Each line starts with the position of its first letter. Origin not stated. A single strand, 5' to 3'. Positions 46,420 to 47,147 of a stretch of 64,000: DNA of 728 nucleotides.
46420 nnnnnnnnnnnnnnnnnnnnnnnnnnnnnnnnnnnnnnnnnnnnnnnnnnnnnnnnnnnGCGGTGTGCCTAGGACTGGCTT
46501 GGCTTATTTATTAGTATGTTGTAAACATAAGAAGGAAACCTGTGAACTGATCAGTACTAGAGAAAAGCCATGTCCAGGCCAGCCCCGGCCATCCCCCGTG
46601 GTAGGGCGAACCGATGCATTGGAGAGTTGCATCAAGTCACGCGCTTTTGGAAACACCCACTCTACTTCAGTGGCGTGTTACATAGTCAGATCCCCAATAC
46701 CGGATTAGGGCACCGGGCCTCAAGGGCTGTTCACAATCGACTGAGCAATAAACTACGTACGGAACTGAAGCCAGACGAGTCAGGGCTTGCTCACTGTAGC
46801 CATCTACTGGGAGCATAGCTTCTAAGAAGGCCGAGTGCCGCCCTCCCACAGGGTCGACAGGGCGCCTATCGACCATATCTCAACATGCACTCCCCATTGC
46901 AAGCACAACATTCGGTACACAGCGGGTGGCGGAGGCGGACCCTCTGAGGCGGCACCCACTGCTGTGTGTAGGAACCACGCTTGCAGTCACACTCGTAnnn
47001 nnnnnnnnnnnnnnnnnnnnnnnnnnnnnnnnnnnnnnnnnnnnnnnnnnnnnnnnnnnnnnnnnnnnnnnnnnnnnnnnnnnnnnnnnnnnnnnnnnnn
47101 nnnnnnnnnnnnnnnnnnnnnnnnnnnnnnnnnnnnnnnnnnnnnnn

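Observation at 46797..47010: Second VSP copy has lost its start codon and signal peptide exactly at the repeat boundary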

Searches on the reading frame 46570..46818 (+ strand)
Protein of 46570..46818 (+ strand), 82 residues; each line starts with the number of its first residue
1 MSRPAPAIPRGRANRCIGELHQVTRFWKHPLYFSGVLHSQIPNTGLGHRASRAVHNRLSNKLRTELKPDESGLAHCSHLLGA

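Call 61: search_protein_families(library=pfam, proteins=[window:46570-46818:+], max_evalue=0.1)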
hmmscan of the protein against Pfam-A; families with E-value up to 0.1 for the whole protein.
window:46570-46818:+ (82 aa): 0 families

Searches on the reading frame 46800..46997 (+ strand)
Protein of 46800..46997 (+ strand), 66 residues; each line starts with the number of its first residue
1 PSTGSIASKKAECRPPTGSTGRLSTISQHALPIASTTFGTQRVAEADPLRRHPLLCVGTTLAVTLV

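Call 9: search_protein_families(library=pfam, proteins=[window:46800-46997:+], max_evalue=0.01)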
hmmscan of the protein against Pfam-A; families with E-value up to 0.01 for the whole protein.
window:46800-46997:+ (66 aa): 0 families
